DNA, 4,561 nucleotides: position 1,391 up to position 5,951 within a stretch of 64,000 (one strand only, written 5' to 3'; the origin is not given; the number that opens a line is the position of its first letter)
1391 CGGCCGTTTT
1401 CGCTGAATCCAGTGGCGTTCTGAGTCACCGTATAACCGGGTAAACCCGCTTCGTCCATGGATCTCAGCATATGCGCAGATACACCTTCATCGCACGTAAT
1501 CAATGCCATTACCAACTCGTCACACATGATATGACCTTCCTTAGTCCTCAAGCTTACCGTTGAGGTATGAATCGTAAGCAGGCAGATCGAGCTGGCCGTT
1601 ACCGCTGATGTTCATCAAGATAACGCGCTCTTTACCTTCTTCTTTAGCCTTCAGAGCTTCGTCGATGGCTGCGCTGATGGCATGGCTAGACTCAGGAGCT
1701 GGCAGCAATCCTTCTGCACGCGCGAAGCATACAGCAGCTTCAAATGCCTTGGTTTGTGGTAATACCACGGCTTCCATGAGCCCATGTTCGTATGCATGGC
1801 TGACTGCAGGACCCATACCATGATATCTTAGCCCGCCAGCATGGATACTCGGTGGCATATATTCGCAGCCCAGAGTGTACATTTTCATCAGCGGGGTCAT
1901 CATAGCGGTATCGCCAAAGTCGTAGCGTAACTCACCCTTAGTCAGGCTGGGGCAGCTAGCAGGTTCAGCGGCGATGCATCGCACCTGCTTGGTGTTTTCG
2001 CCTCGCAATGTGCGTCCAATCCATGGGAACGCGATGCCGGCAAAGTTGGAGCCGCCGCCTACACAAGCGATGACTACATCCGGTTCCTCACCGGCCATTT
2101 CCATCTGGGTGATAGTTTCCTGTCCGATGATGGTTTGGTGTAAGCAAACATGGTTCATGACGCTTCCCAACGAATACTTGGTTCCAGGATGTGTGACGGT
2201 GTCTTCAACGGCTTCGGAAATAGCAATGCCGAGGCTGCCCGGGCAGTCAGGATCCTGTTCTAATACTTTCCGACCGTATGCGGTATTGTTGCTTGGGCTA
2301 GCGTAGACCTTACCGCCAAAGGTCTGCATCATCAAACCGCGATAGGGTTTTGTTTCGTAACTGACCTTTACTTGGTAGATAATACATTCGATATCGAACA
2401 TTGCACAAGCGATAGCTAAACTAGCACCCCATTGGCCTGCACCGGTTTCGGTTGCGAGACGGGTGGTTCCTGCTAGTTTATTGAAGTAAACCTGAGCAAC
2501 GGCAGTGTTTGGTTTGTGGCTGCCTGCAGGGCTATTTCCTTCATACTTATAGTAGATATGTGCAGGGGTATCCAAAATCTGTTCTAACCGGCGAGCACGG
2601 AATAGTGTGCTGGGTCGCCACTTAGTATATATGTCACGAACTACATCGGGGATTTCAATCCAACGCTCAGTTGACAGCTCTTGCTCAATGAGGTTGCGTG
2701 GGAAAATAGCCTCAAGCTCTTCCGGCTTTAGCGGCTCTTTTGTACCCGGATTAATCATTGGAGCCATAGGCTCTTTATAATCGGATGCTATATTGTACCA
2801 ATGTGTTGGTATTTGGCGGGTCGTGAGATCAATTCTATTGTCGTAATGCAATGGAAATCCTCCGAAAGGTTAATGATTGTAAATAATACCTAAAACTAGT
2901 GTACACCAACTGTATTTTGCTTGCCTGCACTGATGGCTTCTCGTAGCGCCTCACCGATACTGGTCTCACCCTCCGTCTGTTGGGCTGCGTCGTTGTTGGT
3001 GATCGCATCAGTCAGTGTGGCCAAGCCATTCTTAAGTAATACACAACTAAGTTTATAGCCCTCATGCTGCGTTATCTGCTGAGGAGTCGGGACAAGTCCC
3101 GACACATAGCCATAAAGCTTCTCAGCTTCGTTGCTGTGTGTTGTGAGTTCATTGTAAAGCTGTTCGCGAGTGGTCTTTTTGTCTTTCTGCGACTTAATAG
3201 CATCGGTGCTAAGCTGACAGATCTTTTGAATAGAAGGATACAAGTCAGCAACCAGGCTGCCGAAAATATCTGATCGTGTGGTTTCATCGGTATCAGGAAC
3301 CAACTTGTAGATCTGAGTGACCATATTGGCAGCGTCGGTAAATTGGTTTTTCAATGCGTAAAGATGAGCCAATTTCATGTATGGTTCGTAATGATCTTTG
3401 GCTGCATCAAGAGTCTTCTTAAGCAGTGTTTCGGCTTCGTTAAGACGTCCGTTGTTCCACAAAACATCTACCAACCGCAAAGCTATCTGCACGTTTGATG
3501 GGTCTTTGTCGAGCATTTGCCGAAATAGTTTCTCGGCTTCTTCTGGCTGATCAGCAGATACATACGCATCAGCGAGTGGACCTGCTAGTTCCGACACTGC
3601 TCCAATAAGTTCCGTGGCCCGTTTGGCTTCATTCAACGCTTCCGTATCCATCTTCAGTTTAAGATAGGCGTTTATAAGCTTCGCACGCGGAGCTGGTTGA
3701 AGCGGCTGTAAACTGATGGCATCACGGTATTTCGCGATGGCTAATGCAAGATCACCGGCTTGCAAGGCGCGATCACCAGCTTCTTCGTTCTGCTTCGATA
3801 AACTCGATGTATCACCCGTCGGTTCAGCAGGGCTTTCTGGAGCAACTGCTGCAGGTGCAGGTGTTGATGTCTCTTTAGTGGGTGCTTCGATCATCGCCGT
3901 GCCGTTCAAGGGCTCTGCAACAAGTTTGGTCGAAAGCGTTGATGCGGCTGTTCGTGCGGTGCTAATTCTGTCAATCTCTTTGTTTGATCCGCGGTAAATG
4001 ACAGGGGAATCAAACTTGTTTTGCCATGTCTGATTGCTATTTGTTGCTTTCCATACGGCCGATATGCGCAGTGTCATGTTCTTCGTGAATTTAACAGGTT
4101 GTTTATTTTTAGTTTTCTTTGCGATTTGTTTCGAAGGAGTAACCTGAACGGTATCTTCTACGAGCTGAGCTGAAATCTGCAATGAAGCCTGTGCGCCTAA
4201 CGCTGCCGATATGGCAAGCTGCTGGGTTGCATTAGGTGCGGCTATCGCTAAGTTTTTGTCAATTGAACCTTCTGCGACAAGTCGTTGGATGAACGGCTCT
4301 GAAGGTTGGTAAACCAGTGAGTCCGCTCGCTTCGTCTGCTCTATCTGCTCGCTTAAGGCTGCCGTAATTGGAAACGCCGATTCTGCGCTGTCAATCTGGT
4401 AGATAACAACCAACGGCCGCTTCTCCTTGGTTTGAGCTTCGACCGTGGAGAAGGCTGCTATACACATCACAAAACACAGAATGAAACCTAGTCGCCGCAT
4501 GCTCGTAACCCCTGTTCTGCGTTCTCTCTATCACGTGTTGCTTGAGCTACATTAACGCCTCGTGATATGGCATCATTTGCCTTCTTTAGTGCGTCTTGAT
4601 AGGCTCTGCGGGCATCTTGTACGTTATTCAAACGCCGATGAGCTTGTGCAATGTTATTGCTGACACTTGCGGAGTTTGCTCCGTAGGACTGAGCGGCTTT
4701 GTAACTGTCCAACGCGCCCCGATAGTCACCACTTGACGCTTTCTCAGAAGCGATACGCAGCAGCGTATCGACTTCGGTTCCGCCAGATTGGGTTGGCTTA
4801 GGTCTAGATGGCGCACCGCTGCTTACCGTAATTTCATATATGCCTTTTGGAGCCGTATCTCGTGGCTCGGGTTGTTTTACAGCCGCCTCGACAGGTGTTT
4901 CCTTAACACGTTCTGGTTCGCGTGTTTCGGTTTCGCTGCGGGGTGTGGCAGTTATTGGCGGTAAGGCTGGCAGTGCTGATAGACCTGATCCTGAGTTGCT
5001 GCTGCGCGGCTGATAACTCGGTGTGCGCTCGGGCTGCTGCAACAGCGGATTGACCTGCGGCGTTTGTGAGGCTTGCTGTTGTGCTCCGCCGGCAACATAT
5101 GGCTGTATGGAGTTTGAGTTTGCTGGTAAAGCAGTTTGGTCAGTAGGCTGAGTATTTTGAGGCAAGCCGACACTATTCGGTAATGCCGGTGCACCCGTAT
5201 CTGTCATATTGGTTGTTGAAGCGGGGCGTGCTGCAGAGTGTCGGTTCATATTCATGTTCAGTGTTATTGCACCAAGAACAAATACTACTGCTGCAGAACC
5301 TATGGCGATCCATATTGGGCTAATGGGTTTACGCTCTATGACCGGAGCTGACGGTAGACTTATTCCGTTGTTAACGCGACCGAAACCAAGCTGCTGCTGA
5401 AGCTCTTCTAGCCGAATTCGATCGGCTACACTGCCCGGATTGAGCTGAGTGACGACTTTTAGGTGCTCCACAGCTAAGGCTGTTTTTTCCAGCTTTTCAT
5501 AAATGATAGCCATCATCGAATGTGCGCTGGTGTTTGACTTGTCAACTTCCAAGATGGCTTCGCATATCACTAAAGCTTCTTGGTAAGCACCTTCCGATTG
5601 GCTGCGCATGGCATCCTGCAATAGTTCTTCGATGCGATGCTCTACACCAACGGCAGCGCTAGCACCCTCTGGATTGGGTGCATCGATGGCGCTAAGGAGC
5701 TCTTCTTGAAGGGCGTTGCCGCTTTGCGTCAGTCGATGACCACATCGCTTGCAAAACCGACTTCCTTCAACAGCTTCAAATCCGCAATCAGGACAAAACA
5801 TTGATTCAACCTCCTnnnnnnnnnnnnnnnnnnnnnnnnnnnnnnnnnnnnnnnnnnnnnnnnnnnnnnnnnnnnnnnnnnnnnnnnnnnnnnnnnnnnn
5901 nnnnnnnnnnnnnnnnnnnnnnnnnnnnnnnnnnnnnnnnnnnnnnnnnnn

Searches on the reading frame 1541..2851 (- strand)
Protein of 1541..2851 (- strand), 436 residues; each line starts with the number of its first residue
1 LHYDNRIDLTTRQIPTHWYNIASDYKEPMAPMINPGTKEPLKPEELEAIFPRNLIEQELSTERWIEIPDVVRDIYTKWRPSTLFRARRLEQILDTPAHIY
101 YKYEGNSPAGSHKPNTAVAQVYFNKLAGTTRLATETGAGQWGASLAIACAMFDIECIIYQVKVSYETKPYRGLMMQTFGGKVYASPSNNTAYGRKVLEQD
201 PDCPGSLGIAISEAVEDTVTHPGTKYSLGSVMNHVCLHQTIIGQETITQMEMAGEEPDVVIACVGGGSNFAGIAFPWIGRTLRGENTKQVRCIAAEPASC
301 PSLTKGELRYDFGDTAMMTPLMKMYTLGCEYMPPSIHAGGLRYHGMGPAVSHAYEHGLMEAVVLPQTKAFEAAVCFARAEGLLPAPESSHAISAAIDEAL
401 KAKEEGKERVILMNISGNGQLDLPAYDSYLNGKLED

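Call 6: search_protein_families(library=pfam, proteins=[window:1541-2851:-])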
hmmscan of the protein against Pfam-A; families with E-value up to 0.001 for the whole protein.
window:1541-2851:- (436 aa): 1 family
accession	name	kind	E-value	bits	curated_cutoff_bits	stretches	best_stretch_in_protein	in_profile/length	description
PF00291.31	PALP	-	3.2e-38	132.2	35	1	78-416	5-294/295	Pyridoxal-phosphate dependent enzyme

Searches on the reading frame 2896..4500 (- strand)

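Call 6: search_protein_families(library=pfam, proteins=[window:2896-4500:-])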
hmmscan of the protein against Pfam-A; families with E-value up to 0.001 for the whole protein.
window:2896-4500:- (534 aa): 12 families
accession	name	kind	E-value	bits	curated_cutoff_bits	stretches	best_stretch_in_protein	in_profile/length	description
PF14559.12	TPR_19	-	6.8e-17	62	25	2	315-370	3-58/68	Tetratricopeptide repeat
PF13428.12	TPR_14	-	2.6e-12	46.5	23.5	1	309-345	7-43/44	Tetratricopeptide repeat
PF13432.12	TPR_16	-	1e-11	45.5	32.7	1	309-368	3-62/65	Tetratricopeptide repeat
PF07719.23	TPR_2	-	4.4e-09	36.2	27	0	309-336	7-34/34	Tetratricopeptide repeat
PF13429.12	TPR_15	-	7.2e-07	29.3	26.2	1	246-366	157-277/280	Tetratricopeptide repeat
PF25064.1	ARM_TT21_5th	-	8.1e-07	29.8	27.8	1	309-370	7-69/117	TT21 fifth ARM repeats domain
PF13176.12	TPR_7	-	1.7e-06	28.1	27.9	0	309-334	5-32/36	Tetratricopeptide repeat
PF24575.1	TPR_Slam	-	2.1e-06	28.5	35.2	0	316-358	60-102/104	Surface lipoprotein assembly modifier, N-terminal TPR repeats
PF01535.26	PPR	-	4.1e-06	27.1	25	0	310-332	7-29/31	PPR repeat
PF13424.12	TPR_12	-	1.1e-05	26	30.1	0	340-400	6-74/77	Tetratricopeptide repeat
PF13181.12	TPR_8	-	2.6e-05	24.5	25.7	0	340-369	4-33/34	Tetratricopeptide repeat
PF13374.12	TPR_10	-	5.7e-05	23.4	27.5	0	342-371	7-36/42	Tetratricopeptide repeat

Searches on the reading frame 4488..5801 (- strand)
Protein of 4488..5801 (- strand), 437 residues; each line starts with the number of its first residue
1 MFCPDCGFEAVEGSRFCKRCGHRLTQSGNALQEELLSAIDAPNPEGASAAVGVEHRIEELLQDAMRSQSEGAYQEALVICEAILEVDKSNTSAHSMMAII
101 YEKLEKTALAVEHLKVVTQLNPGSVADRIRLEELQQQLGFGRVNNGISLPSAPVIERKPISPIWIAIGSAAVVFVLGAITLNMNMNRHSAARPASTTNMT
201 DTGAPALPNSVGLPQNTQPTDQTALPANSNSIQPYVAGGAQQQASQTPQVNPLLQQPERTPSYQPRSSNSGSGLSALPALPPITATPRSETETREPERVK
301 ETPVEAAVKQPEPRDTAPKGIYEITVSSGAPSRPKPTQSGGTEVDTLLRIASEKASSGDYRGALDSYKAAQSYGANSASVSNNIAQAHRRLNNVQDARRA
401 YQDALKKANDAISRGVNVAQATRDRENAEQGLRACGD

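Call 6: search_protein_families(library=pfam, proteins=[window:4488-5801:-])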
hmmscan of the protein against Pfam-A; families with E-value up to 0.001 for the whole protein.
window:4488-5801:- (437 aa): 14 families
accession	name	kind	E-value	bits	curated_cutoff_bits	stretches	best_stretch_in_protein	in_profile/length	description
PF07719.23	TPR_2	-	1.1e-10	41.2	27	0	382-409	5-32/34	Tetratricopeptide repeat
PF14559.12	TPR_19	-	1.4e-10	41.7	25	2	70-123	4-57/68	Tetratricopeptide repeat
PF00515.34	TPR_1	-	2.2e-09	37.2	27.8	0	382-406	5-29/34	Tetratricopeptide repeat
PF13432.12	TPR_16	-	2.7e-07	31.3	32.7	1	349-410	2-63/65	Tetratricopeptide repeat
PF13424.12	TPR_12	-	1.1e-06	29.2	30.1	0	363-406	29-73/77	Tetratricopeptide repeat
PF13428.12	TPR_14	-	2.3e-06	28.2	23.5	0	385-410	8-33/44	Tetratricopeptide repeat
PF13240.11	Zn_Ribbon_1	-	4.9e-05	23.4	25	1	2-24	1-23/23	zinc-ribbon domain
PF13181.12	TPR_8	-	0.00011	22.5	25.7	0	380-406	3-29/34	Tetratricopeptide repeat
PF12773.13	DZR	-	0.00023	21.7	27.3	1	3-25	1-23/45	Double zinc ribbon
PF23914.1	TPR_CcmH_CycH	-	0.00051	20.3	42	0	63-122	93-152/158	Cytochrome c-type biogenesis protein H TPR domain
PF13176.12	TPR_7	-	0.00052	20.3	27.9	0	383-408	4-29/36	Tetratricopeptide repeat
PF14863.12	Alkyl_sulf_dimr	-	0.00053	20.9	26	0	50-108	62-120/139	Alkyl sulfatase dimerisation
PF13174.12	TPR_6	-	0.00079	20.4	26.3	0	384-407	6-29/33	Tetratricopeptide repeat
PF13374.12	TPR_10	-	0.00097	19.5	27.5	0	379-407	3-31/42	Tetratricopeptide repeat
